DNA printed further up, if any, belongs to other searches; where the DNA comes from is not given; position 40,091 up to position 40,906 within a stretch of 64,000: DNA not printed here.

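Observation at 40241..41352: PhnZ-type HD-domain oxygenase without PhnY, translationally coupled to a KAP/CDKN3-like Cys phosphatase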

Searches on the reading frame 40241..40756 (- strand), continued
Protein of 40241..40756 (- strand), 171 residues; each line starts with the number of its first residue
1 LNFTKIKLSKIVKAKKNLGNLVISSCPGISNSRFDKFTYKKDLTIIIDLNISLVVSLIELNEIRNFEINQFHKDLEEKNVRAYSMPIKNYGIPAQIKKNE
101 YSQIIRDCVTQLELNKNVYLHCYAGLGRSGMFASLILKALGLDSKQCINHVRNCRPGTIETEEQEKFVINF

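Call 37: search_protein_families(library=pfam, proteins=[L028:477-1199:+, L028:1214-2356:+, L028:2360-2929:+, L028:3374-4159:+, L028:4159-5184:+, L028:5194-5688:+, L028:5920-6444:+, L028:6447-6863:-, L028:11123-12421:-, L048:3171-4244:+], max_evalue=0.0001)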
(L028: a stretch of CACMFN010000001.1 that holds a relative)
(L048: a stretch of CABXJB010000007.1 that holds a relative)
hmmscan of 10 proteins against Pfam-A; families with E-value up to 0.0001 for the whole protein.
L028:477-1199:+ (240 aa): 1 family
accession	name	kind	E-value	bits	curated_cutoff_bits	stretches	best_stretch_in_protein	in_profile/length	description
PF03009.23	GDPD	-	6.6e-37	128.4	23.6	1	10-237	1-243/244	Glycerophosphoryl diester phosphodiesterase family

L028:1214-2356:+ (380 aa): 2 families
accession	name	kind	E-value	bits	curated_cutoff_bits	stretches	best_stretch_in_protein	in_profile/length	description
PF02668.22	TauD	-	2e-36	126.7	27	1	121-359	13-267/267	Taurine catabolism dioxygenase TauD, TfdA family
PF06155.17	GBBH-like_N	-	9.7e-05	23.5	22.8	0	11-87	8-84/85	Gamma-butyrobetaine hydroxylase-like, N-terminal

L028:2360-2929:+ (189 aa): 1 family
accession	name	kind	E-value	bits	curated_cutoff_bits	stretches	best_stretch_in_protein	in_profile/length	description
PF01966.28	HD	-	3e-08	34.4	22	1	35-95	2-70/116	HD domain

L028:3374-4159:+ (261 aa): 2 families
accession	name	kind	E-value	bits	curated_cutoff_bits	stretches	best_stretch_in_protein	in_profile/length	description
PF00149.33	Metallophos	-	8.4e-14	52.9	21.5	1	8-206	3-190/191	Calcineurin-like phosphoesterase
PF12850.12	Metallophos_2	-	1.5e-12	48.2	27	1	9-129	4-98/154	Calcineurin-like phosphoesterase superfamily domain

L028:4159-5184:+ (341 aa): 4 families
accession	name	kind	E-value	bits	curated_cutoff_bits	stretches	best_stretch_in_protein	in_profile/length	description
PF00534.26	Glycos_transf_1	-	1.1e-20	74.3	26.4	1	187-298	14-139/172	Glycosyl transferases group 1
PF13439.12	Glyco_transf_4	-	6.3e-20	72.3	28.5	1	14-165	1-169/170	Glycosyltransferase Family 4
PF13692.12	Glyco_trans_1_4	-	2.9e-19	70.2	27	1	189-306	2-136/142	Glycosyl transferases group 1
PF20706.3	GT4-conflict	-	1.3e-06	28.1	26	1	244-295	274-325/385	Family 4 Glycosyltransferase in conflict systems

L028:5194-5688:+ (164 aa): 0 families

L028:5920-6444:+ (174 aa): 6 families
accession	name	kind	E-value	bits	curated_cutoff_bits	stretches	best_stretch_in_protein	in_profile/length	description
PF22784.1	PTP-SAK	-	5.3e-14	53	27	1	42-168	23-153/153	Swiss Army Knife protein, DSP-PTPase phosphatase domain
PF00782.25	DSPc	-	9.3e-11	42.1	33.5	1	45-172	13-131/133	Dual specificity phosphatase, catalytic domain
PF05706.17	CDKN3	-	3.5e-10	40.2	20.7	1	38-139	59-157/168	Cyclin-dependent kinase inhibitor 3 (CDKN3)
PF22785.1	Tc-R-P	-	2.7e-08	34.7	27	1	43-137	16-101/106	Polymorphic toxin system, DSP-PTPase phosphatase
PF00102.32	Y_phosphatase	-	5.1e-08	33.3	20.9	1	67-169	119-229/234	Protein-tyrosine phosphatase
PF13350.11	Y_phosphatase3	-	1.6e-07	32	22.2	1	40-146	39-159/240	Tyrosine phosphatase family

L028:6447-6863:- (138 aa): 0 families

L028:11123-12421:- (432 aa): 2 families
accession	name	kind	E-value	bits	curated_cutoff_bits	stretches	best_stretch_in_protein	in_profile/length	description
PF02541.22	Ppx-GppA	-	1.6e-36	126.7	27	1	3-238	30-282/285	Ppx/GppA phosphatase family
PF21697.3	Ppx_C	-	6.9e-11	43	27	1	273-404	29-160/187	Exopolyphosphatase, C-terminal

L048:3171-4244:+ (357 aa): 6 families
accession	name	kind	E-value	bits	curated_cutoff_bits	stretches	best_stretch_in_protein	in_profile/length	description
PF00005.33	ABC_tran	-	5.7e-34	118.1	25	1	24-165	2-136/137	ABC transporter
PF13304.12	AAA_21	-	7.6e-09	36.5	27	0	135-198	235-300/304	AAA domain, putative AbiEii toxin, Type IV TA system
PF08402.16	TOBE_2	-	2.6e-08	34.3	21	1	276-353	1-74/76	TOBE domain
PF02463.25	SMC_N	-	2.2e-07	31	40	1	24-210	16-211/220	RecF/RecN/SMC N terminal domain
PF03193.22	RsgA_GTPase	-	9.7e-05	22.7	30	0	21-67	95-140/174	RsgA GTPase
PF13476.12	AAA_23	-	9.9e-05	23.5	27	1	15-56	5-42/201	AAA domain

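Call 50: search_protein_families(library=ncbifam, proteins=[L041:4193-5293:-, L041:3552-4181:-, L041:2712-3524:-, L048:1965-3071:-, L048:3171-4244:+, L048:4253-5956:+, L041:5353-5952:+, L048:501-1058:+, L028:2360-2929:+, L028:1214-2356:+], max_evalue=0.00001)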
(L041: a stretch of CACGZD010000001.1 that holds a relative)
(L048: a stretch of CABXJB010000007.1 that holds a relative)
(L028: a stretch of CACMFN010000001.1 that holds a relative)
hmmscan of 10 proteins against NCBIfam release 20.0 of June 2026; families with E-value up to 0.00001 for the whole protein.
L041:4193-5293:- (366 aa): 17 families
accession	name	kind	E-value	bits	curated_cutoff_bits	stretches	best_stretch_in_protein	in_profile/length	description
NF010006.0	PRK13479.1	equivalog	7.7e-157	522.1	296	1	3-364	6-367/369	2-aminoethylphosphonate--pyruvate transaminase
TIGR02326.1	transamin_PhnW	equivalog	3e-142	474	400.8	1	5-359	6-361/363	2-aminoethylphosphonate--pyruvate transaminase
TIGR03301.1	PhnW-AepZ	equivalog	6.3e-140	466.6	360.8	1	5-357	2-354/355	2-aminoethylphosphonate aminotransferase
NF046070.1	PyrdoxPyrvTramin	equivalog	6.9e-32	110.7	600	1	6-303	9-308/369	pyridoxamine--pyruvate transaminase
NF045640.1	AspGlyoxATaseBhcA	equivalog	1.4e-18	67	650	1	5-365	7-371/395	L-aspartate--glyoxylate aminotransferase BhcA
TIGR01364.1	serC_1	equivalog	5.7e-14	51.8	443.6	1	27-299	38-299/358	phosphoserine transaminase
NF003764.0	PRK05355.1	equivalog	2.8e-13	49.5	253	1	26-301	40-299/357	3-phosphoserine/phosphohydroxythreonine transaminase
NF002806.0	PRK02948.1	subfamily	1.1e-12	47.6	304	1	15-206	27-215/381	IscS subfamily cysteine desulfurase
TIGR04343.1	egtE_PLP_lyase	equivalog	2.5e-11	43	400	1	56-258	74-268/370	ergothioneine biosynthesis PLP-dependent enzyme EgtE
TIGR03402.1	FeS_nifS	equivalog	1.1e-10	40.9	530.75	1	22-207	33-214/379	cysteine desulfurase NifS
TIGR01977.1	am_tr_V_EF2568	hypoth_equivalog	4.8e-09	35.7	377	1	39-207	49-216/376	cysteine desulfurase family protein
TIGR01979.1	sufS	subfamily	1e-08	34.5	475.1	1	92-210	125-240/403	SufS family cysteine desulfurase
TIGR02006.1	IscS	equivalog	2.3e-07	30.2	643.2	1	100-205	116-218/402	IscS subfamily cysteine desulfurase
TIGR03403.1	nifS_epsilon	equivalog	2.8e-07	29.7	587.7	1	96-207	110-218/382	NifS family cysteine desulfurase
TIGR03812.1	tyr_de_CO2_Arch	equivalog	3.1e-07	29.6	299.4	1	80-172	108-196/375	tyrosine decarboxylase MfnA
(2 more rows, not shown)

L041:3552-4181:- (209 aa): 3 families
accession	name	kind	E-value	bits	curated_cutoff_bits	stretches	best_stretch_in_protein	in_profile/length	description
NF002948.0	PRK03606.1-1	equivalog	1.1e-07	31.9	275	1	110-181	66-137/160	ureidoglycolate lyase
NF002949.0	PRK03606.1-2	equivalog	1.4e-07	31.4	230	1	112-181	70-139/167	ureidoglycolate lyase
NF009932.0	PRK13395.1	subfamily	6.6e-06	25.8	160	1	110-181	68-139/171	ureidoglycolate lyase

L041:2712-3524:- (270 aa): 2 families
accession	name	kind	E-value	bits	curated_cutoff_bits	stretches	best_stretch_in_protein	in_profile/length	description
NF050112.1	PhdiestSpdARhizob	equivalog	3.8e-53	180.8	400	1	2-256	1-256/264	2', 3'cyclic nucleotide phosphodiesterase SpdA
NF008359.0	PRK11148.1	equivalog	8.3e-17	61.6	225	1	2-232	16-238/275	3',5'-cyclic-AMP phosphodiesterase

L048:1965-3071:- (368 aa): 5 families
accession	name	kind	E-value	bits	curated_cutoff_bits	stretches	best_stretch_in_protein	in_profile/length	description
TIGR03261.1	phnS2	equivalog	6.9e-122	406.7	392.75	1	33-365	5-334/334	putative 2-aminoethylphosphonate ABC transporter substrate-binding protein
NF011620.1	PRK15046.1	equivalog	2.8e-19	69.1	310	1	41-234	15-201/334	2-aminoethylphosphonate ABC transporter substrate-binding protein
TIGR03227.1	PhnS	equivalog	4.4e-12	45.6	395.3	1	49-232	33-209/360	2-aminoethylphosphonate ABC transporter substrate-binding protein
TIGR01254.1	sfuA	subfamily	7.4e-08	32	93.4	1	55-356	9-306/306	thiamine ABC transporter substrate-binding protein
NF007048.0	PRK09501.1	equivalog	7.8e-08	31.6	582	1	82-300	57-279/348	spermidine/putrescine ABC transporter substrate-binding protein PotD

L048:3171-4244:+ (357 aa): 188 families (the best 25 are shown)
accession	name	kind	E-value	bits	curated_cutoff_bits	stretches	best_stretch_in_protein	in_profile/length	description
TIGR03265.1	PhnT2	equivalog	2.2e-146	487.6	457.7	1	5-355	2-352/353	putative 2-aminoethylphosphonate ABC transporter ATP-binding protein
NF043075.1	MMSYN1_0197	equivalog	9.2e-102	340.5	550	1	8-341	3-333/341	spermidine/putrescine ABC transporter ATP-binding protein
NF006987.0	PRK09452.1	equivalog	3.3e-101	338.7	482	1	4-308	14-326/378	spermidine/putrescine ABC transporter ATP-binding protein PotA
TIGR01187.1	potA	subfamily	2.3e-98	329.3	355.6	1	39-353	2-323/325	polyamine ABC transporter ATP-binding protein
NF008653.0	PRK11650.1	subfamily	1.6e-96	323.5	432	1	7-350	3-350/357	sn-glycerol-3-phosphate ABC transporter ATP-binding protein UgpC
NF008513.0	PRK11432.1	equivalog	3.8e-91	305.6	496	1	3-328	2-323/351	ferric ABC transporter ATP-binding protein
NF040933.2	ABC_arch_GlcV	equivalog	4.4e-90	302.1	450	1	9-350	4-352/357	glucose ABC transporter ATP-binding protein GlcV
NF008233.0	PRK11000.1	equivalog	2.9e-87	292.9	568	1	9-325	5-328/369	maltose/maltodextrin ABC transporter ATP-binding protein MalK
TIGR00968.1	3a0106s01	subfamily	2.6e-86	289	342.75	1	9-242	2-235/237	sulfate ABC transporter ATP-binding protein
NF040840.2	tungstate_WtpC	equivalog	4.6e-84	282.7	440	1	8-347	2-337/347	tungstate ABC transporter ATP-binding protein WtpC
NF008105.0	PRK10851.1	equivalog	6.6e-84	281.7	502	1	8-356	3-348/362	sulfate/thiosulfate ABC transporter ATP-binding protein CysA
NF008621.0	PRK11607.1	equivalog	1.5e-82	277.4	613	1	7-313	19-333/377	putrescine ABC transporter ATP-binding subunit PotG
TIGR03258.1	PhnT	equivalog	6e-81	272.3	499.15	1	10-328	11-336/359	2-aminoethylphosphonate ABC transport system ATP-binding subunit PhnT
TIGR01186.1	proV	subfamily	3.9e-66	223.6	326.6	1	17-299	3-289/363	betaine/proline/choline family ABC transporter ATP-binding protein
TIGR03415.1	ABC_choXWV_ATP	equivalog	1.2e-60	205.5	483.75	1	15-341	32-364/382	choline ABC transporter ATP-binding protein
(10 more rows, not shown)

L048:4253-5956:+ (567 aa): 23 families
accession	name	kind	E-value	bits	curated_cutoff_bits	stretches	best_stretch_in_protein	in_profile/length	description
TIGR03262.1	PhnU2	equivalog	1.5e-230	766.5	593.25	1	23-560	6-544/546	putative 2-aminoethylphosphonate ABC transporter permease subunit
TIGR02141.1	modB_ABC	equivalog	1e-29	103.7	182.6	2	76-269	3-201/208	molybdate ABC transporter permease subunit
TIGR01581.1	Mo_ABC_porter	hypoth_equivalog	3.4e-27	95.4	210.3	2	62-267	12-223/225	ABC transporter permease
NF007044.0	PRK09497.1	equivalog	5.3e-22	78.6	348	1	23-269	14-270/285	spermidine/putrescine ABC transporter permease PotB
NF040839.1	tungstate_WtpB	equivalog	2.1e-21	76.7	340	1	23-273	5-247/251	tungstate ABC transporter permease WtpB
TIGR00969.1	3a0106s02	subfamily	1.2e-20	74.1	240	2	26-269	22-265/272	sulfate ABC transporter permease subunit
NF011624.0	PRK15050.1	equivalog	3.3e-20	72.4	247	1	19-274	23-286/297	2-aminoethylphosphonate ABC transporter permease subunit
NF043074.1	MMSYN1_0196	equivalog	3.2e-19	69.3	350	1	23-272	13-261/277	spermidine/putrescine ABC transporter permease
NF006939.0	PRK09421.1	equivalog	3.1e-18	66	262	1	69-243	8-190/230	molybdate ABC transporter permease subunit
TIGR02139.1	permease_CysT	equivalog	5.6e-17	62.2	246.1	1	29-268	14-253/265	sulfate ABC transporter permease subunit CysT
NF007047.0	PRK09500.1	equivalog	3.6e-15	56.3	326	1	22-269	10-247/257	spermidine/putrescine ABC transporter permease PotC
TIGR02140.1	permease_CysW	equivalog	5.4e-15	55.6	329.1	1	25-269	6-255/261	sulfate ABC transporter permease subunit CysW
TIGR03255.1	PhnV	equivalog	3.3e-14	53.2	358.7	1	307-544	29-260/270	2-aminoethylphosphonate ABC transport system, membrane component PhnV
NF006954.0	PRK09433.1-5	equivalog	9.5e-14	51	821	1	64-542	39-515/530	thiamine/thiamine pyrophosphate ABC transporter permease ThiP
NF007963.0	PRK10683.1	equivalog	3e-13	49.9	489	1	48-272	74-308/317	putrescine ABC transporter permease PotH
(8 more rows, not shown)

L041:5353-5952:+ (199 aa): 3 families
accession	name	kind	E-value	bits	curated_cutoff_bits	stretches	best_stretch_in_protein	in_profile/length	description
TIGR03276.1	Phn-HD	hypoth_equivalog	1.9e-59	200.2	214.6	1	16-190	2-176/179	phosphonate degradation HD-domain oxygenase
NF052439.1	HMPDioxPhnZ1GIM8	equivalog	2.5e-45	154.4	300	1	16-190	21-195/199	hydroxymethylphosphonate dioxygenase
NF049941.1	HyMthAminphonOxyTmpB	equivalog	5.4e-44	150.2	300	1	15-190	5-180/188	(R)-1-hydroxy-2-trimethylaminoethylphosphonate oxygenase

L048:501-1058:+ (185 aa): 3 families
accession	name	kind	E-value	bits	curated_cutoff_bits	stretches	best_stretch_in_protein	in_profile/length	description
TIGR03276.1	Phn-HD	hypoth_equivalog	7.5e-61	204.8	214.6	1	5-179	3-177/179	phosphonate degradation HD-domain oxygenase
NF049941.1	HyMthAminphonOxyTmpB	equivalog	5.6e-48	163.2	300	1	2-179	4-181/188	(R)-1-hydroxy-2-trimethylaminoethylphosphonate oxygenase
NF052439.1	HMPDioxPhnZ1GIM8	equivalog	1.2e-47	161.9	300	1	3-179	20-196/199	hydroxymethylphosphonate dioxygenase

L028:2360-2929:+ (189 aa): 4 families
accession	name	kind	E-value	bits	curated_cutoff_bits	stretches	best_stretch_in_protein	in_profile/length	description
NF049941.1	HyMthAminphonOxyTmpB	equivalog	6.8e-95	316.2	300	1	5-187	1-183/188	(R)-1-hydroxy-2-trimethylaminoethylphosphonate oxygenase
TIGR03276.1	Phn-HD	hypoth_equivalog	3.4e-59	199.4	214.6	1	11-186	3-178/179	phosphonate degradation HD-domain oxygenase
NF052439.1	HMPDioxPhnZ1GIM8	equivalog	8.8e-45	152.6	300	1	2-179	13-190/199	hydroxymethylphosphonate dioxygenase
TIGR00277.1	HDIG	domain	7.1e-07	29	27.6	1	41-107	16-82/84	HDIG domain-containing metalloprotein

L028:1214-2356:+ (380 aa): 3 families
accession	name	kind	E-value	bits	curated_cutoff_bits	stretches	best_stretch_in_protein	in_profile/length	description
NF049936.1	TriMthamethphnDioxTmpA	equivalog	3.1e-146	486.9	400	1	14-375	4-364/366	2-trimethylaminoethylphosphonate dioxygenase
TIGR02409.1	carnitine_bodg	equivalog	9e-109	363.9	414.75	1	17-372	7-364/366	gamma-butyrobetaine dioxygenase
TIGR02410.1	carnitine_TMLD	equivalog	6.3e-62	210.2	268.3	1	23-373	1-361/362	trimethyllysine dioxygenase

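Call 51: search_protein_families(library=pfam, proteins=[L027:980-2722:+, L027:2927-4165:-, L027:4353-5957:+, L027:6509-7747:-, L030:4490-5938:+, L030:6515-6934:+, L030:6940-7812:+, L030:8604-10382:+, L032:6486-7718:-, L032:7851-8768:+], max_evalue=0.0001)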
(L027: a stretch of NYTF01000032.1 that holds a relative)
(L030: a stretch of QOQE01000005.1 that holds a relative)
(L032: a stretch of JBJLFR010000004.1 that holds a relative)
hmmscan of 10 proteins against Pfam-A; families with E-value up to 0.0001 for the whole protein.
L027:980-2722:+ (580 aa): 3 families
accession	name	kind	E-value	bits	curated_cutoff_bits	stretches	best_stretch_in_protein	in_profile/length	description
PF09334.17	tRNA-synt_1g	-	2.5e-139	464.8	20.1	1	14-419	1-390/391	tRNA synthetases class I (M)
PF19303.5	Anticodon_3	-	1.6e-53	181.1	23.5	1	431-579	1-149/152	Anticodon binding domain of methionyl tRNA ligase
PF00133.28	tRNA-synt_1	-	1.2e-07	31.3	22.7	1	17-253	28-243/414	tRNA synthetases class I (I, L, M and V)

L027:2927-4165:- (412 aa): 1 family
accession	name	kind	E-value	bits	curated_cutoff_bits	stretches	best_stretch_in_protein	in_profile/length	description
PF02073.20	Peptidase_M29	-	1.3e-158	528.5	27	1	9-411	3-406/406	Thermophilic metalloprotease (M29)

L027:4353-5957:+ (534 aa): 6 families
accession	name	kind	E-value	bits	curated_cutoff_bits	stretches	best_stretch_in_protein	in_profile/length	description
PF00743.25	FMO-like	-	5.6e-16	58.5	22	1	7-206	5-215/532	Flavin-binding monooxygenase-like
PF07992.20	Pyr_redox_2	-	1.4e-13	51.4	26.1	1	4-235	1-205/291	Pyridine nucleotide-disulphide oxidoreductase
PF13738.12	Pyr_redox_3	-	3.3e-12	46.7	30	1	7-219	1-209/305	Pyridine nucleotide-disulphide oxidoreductase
PF13434.12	Lys_Orn_oxgnase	-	2.3e-10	40.6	21.3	1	66-268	79-281/339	L-lysine 6-monooxygenase/L-ornithine 5-monooxygenase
PF13450.12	NAD_binding_8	-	3.6e-10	40.4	21.9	1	8-60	1-52/68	NAD(P)-binding Rossmann-like domain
PF00070.33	Pyr_redox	-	3.6e-05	24.6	22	0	177-235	2-62/82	Pyridine nucleotide-disulphide oxidoreductase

L027:6509-7747:- (412 aa): 1 family
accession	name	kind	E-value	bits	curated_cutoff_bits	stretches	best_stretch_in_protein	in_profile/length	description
PF07690.21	MFS_1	-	2.2e-08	33.9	33.4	0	14-342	2-311/347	Major Facilitator Superfamily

L030:4490-5938:+ (482 aa): 1 family
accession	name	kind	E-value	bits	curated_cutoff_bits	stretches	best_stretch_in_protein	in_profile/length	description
PF00171.27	Aldedh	-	4.1e-147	490.9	23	1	14-475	2-461/461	Aldehyde dehydrogenase family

L030:6515-6934:+ (139 aa): 1 family
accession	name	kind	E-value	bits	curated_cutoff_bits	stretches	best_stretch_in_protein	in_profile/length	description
PF03994.20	DUF350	-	5.1e-33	114.4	26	1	11-138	2-133/133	Domain of Unknown Function (DUF350)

L030:6940-7812:+ (290 aa): 1 family
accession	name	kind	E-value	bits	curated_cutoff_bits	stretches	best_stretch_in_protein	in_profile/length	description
PF13365.12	Trypsin_2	-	9.4e-09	36.6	27.6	1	86-222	1-144/144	Trypsin-like peptidase domain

L030:8604-10382:+ (592 aa): 3 families
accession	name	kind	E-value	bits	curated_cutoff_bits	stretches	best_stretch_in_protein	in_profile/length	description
PF03600.22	CitMHS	-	9e-70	235.8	31.9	2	18-491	3-288/336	Citrate transporter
PF00939.25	Na_sulph_symp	-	4.1e-19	69.4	27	2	426-590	299-467/472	Sodium:sulfate symporter transmembrane region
PF02080.26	TrkA_C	-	1.8e-13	50.6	27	2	313-382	3-71/71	TrkA-C domain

L032:6486-7718:- (410 aa): 1 family
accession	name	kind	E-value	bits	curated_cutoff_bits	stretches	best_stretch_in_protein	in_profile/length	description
PF02417.20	Chromate_transp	-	4.8e-65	219.1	28.6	2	9-177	2-165/166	Chromate transporter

L032:7851-8768:+ (305 aa): 1 family
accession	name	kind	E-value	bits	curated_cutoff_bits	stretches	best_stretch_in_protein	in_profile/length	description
PF02811.25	PHP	-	1.4e-05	25.9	26.4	1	17-80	2-65/164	PHP domain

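Call 70: predict_structure(alignment_id=A1)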
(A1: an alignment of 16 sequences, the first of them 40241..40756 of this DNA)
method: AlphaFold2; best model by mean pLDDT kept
length: 171 residues; sequences in the alignment: 16
mean_pLDDT: 90.5   pTM: 0.88
mean pLDDT of the five models: 90.5, 88.6, 88.5, 87.8, 87.3
residues with pLDDT >= 90: 122; 70-90: 43; 50-70: 6; < 50: 0
segments of 3 or more residues with pLDDT < 50: none
pLDDT, mean of each block of 10 residues (from residue 1): 74 81 92 90 94 94 82 94 92 91 97 96 86 96 94 90 96 90
secondary structure, 60 per line:
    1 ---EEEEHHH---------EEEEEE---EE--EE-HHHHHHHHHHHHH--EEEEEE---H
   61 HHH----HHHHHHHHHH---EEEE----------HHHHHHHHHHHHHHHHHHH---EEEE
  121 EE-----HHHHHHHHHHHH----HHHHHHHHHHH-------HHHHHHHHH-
elements in order: E4-7 E20-25 H36-48 E51-56 H60-63 H68-77 E81-84 H95-113 E117-122 H128-139 H144-154 H162-170
